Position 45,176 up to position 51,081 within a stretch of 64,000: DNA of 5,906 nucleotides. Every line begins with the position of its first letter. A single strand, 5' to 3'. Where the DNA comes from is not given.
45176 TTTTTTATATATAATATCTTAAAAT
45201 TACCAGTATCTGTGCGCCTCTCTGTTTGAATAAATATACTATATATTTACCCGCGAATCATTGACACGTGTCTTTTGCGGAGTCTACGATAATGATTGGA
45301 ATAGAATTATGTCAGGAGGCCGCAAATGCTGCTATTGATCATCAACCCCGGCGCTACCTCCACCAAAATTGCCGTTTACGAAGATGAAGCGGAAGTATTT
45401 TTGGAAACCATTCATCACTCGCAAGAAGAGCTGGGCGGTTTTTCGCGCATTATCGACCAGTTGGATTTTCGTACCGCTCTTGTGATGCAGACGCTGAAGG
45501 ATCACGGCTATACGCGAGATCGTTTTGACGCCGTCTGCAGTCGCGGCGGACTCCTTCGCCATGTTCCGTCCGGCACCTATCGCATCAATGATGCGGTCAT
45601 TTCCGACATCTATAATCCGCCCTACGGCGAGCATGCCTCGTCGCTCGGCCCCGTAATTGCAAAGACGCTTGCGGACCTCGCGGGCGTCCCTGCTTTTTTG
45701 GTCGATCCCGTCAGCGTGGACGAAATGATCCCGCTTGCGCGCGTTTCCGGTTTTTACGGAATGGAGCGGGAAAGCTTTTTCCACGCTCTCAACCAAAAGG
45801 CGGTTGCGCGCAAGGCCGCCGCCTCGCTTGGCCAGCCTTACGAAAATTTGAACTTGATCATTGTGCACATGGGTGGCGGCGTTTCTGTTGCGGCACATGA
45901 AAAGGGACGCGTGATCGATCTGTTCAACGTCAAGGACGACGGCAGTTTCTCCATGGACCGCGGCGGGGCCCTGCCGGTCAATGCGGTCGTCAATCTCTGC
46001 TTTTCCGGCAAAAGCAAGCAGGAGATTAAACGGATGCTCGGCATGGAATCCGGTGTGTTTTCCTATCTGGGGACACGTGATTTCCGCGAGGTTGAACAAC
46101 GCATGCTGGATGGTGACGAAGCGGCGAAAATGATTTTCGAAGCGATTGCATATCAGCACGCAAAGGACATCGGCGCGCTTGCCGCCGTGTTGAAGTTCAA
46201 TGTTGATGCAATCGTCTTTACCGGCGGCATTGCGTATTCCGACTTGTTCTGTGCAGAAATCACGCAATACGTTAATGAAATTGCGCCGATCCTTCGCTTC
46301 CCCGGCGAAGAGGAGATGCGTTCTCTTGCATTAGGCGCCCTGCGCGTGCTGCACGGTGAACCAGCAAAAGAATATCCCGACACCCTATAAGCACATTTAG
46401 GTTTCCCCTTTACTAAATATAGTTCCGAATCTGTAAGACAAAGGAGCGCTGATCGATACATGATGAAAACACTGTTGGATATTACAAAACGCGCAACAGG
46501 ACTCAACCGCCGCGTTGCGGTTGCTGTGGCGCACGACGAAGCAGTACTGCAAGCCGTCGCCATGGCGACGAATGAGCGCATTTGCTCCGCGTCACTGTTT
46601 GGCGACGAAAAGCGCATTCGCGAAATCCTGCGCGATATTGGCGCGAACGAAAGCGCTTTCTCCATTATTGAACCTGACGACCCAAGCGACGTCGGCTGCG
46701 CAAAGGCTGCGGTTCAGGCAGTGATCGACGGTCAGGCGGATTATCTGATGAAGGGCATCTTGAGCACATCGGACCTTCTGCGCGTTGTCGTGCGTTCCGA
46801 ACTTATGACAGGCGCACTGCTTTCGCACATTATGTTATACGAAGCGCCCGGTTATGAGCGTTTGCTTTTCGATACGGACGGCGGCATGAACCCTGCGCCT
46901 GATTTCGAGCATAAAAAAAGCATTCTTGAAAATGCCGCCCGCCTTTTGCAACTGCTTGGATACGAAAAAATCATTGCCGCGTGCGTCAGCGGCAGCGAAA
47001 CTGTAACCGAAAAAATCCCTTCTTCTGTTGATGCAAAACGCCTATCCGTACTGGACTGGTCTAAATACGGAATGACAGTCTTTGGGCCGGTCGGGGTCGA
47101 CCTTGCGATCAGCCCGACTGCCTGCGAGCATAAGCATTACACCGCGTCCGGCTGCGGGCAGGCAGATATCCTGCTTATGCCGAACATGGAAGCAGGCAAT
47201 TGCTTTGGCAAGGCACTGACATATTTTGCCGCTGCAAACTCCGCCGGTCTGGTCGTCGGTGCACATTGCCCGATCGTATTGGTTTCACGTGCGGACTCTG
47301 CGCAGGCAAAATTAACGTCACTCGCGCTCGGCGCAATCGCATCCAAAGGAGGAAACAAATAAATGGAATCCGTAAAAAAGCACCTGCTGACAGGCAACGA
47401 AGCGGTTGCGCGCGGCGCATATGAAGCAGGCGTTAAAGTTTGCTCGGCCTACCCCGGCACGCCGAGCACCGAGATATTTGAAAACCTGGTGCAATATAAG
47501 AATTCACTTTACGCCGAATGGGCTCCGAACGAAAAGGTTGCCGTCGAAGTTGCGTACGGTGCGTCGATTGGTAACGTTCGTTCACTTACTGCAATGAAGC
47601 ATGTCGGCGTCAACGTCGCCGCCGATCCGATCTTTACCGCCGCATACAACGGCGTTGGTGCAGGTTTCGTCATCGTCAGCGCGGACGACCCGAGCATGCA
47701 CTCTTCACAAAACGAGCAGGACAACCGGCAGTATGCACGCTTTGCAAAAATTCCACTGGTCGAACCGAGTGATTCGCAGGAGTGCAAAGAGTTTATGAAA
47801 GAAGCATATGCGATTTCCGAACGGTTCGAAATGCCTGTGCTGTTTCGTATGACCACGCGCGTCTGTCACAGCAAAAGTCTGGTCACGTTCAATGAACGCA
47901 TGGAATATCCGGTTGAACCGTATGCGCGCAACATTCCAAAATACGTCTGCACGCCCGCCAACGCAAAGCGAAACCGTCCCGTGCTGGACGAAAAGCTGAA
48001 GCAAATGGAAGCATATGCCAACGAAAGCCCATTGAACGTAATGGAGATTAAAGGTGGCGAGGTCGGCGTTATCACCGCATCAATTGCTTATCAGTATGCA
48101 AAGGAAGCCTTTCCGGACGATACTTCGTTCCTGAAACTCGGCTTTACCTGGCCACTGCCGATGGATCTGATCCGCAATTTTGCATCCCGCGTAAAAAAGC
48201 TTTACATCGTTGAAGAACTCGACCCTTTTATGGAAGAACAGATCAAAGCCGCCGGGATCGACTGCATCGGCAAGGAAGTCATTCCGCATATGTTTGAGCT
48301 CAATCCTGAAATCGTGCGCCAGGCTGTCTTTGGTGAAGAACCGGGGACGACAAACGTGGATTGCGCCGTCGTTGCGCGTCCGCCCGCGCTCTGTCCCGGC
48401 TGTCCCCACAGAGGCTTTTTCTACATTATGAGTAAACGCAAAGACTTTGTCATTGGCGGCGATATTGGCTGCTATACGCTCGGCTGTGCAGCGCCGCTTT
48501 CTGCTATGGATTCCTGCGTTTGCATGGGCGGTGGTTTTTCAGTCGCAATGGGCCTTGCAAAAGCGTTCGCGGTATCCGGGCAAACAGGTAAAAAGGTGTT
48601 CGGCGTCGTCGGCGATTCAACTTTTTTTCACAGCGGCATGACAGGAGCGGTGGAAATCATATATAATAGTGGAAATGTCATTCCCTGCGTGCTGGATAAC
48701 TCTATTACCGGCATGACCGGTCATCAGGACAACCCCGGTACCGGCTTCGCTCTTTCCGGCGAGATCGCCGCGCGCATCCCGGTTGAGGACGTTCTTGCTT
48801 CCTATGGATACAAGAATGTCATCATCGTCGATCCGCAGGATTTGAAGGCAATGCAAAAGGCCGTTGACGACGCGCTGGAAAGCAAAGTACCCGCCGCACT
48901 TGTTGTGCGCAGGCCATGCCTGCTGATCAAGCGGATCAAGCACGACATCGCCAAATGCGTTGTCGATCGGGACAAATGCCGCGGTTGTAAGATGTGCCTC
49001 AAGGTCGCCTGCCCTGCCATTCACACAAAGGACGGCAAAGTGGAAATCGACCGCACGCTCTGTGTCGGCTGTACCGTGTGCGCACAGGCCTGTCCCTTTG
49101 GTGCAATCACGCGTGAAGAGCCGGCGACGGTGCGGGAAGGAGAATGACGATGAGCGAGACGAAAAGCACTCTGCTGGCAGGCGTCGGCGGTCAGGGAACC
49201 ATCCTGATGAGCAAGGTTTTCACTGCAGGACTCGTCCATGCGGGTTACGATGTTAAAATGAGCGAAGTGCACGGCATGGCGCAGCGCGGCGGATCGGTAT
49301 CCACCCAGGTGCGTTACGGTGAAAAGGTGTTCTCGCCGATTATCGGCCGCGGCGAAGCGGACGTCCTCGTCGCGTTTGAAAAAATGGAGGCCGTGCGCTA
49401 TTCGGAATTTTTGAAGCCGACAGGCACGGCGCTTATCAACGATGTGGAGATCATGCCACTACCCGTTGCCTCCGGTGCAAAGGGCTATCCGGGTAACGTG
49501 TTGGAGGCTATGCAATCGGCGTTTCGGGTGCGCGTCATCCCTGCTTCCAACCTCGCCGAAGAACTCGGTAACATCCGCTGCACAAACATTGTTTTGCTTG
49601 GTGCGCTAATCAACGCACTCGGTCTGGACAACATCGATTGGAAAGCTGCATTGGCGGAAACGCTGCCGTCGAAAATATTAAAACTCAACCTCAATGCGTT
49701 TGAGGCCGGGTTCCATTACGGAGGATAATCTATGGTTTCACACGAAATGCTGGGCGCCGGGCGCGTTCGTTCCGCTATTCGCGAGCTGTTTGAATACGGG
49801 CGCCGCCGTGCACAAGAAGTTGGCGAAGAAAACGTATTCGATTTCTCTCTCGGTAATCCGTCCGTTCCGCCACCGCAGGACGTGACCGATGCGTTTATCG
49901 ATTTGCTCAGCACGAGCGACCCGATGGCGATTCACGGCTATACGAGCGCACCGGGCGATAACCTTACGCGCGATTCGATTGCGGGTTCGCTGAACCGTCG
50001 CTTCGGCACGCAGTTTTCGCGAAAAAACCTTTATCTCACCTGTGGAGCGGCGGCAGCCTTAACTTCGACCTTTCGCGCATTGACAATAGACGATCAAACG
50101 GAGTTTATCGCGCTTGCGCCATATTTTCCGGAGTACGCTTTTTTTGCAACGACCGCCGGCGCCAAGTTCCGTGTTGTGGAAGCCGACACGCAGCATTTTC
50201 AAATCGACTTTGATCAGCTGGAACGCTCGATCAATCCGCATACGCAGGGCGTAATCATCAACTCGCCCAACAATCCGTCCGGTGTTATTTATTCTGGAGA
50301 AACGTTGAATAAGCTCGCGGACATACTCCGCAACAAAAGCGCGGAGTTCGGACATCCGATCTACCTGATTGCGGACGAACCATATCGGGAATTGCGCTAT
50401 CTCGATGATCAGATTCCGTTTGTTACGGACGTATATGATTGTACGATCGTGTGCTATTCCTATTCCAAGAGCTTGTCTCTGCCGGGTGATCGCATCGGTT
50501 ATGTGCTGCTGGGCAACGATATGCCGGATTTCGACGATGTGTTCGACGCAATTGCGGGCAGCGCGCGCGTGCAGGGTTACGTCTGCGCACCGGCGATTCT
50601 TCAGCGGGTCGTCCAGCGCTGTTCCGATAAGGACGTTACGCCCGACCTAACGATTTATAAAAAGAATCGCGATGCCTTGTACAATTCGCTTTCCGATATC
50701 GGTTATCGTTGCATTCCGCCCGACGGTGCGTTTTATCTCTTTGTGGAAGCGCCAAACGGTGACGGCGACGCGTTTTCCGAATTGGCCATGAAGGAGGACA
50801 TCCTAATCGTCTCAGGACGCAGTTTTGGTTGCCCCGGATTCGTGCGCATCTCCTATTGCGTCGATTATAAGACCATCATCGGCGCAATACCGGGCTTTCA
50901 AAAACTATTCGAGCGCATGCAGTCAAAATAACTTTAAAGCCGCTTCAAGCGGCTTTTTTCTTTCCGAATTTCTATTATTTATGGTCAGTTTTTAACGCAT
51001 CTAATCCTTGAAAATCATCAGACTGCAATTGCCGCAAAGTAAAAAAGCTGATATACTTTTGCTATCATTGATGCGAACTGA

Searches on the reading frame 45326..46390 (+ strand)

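Call 54: search_protein_families(library=pfam, proteins=[window:45326-46390:+], max_evalue=0.000001)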
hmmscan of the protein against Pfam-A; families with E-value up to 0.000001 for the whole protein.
window:45326-46390:+ (354 aa): 1 family
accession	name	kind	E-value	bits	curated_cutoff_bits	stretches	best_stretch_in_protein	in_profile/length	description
PF00871.23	Acetate_kinase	-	5.9e-22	78.3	22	1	152-304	177-334/392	Acetokinase family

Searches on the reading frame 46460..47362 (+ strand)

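Call 54: search_protein_families(library=pfam, proteins=[window:46460-47362:+], max_evalue=0.000001)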
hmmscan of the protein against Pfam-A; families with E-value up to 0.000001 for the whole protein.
window:46460-47362:+ (300 aa): 1 family
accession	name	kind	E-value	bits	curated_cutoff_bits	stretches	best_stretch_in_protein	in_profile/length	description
PF01515.24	PTA_PTB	-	1e-34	120.8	24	1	83-290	107-317/319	Phosphate acetyl/butaryl transferase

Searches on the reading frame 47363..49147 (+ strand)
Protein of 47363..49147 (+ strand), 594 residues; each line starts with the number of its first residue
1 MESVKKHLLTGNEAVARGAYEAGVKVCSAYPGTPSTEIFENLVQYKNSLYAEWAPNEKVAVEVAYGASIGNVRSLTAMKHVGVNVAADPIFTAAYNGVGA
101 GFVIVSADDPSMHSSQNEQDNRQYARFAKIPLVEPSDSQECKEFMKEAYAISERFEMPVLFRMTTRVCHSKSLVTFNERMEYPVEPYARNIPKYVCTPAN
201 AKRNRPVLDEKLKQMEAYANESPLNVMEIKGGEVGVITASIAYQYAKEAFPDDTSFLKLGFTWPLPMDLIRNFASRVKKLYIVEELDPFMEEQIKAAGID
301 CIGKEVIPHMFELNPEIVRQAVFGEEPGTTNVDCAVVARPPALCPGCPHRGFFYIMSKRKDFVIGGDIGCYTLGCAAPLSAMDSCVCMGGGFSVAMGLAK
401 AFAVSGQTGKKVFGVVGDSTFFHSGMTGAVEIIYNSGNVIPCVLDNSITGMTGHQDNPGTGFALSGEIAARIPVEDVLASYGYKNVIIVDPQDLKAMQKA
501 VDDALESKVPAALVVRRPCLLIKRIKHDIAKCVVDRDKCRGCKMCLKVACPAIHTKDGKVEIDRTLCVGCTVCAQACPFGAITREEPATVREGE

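Call 54: search_protein_families(library=pfam, proteins=[window:47363-49147:+], max_evalue=0.000001)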
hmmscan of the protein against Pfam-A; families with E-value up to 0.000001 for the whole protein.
window:47363-49147:+ (594 aa): 5 families
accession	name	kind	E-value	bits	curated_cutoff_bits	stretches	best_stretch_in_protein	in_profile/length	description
PF02775.26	TPP_enzyme_C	-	4.8e-20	72.3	21.9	1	367-514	1-150/151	Thiamine pyrophosphate enzyme, C-terminal TPP binding domain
PF01855.24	POR_N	-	1e-13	52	27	1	18-179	2-170/231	Pyruvate flavodoxin/ferredoxin oxidoreductase, thiamine diP-bdg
PF12837.12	Fer4_6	-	1.8e-08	34.4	25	0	559-582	1-24/24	4Fe-4S binding domain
PF00037.32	Fer4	-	2.9e-08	33.6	21.1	1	560-583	1-24/24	4Fe-4S binding domain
PF12797.12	Fer4_2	-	4.2e-07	29.9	24.5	0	559-579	2-22/22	4Fe-4S binding domain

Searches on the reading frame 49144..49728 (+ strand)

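Call 61: search_protein_families(library=pfam, proteins=[window:49144-49728:+], max_evalue=0.000001)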
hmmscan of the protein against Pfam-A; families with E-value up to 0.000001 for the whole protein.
window:49144-49728:+ (194 aa): 1 family
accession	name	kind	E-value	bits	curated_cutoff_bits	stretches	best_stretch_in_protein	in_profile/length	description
PF01558.24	POR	-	5.4e-40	137.8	27.4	1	15-190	1-172/173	Pyruvate ferredoxin/flavodoxin oxidoreductase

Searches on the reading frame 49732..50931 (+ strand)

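Call 61: search_protein_families(library=pfam, proteins=[window:49732-50931:+], max_evalue=0.000001)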
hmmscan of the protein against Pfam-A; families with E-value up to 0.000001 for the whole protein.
window:49732-50931:+ (399 aa): 1 family
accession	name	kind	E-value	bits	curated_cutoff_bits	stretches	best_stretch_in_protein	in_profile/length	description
PF00155.27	Aminotran_1_2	-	3e-50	171.9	19.7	1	34-378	2-350/361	Aminotransferase class I and II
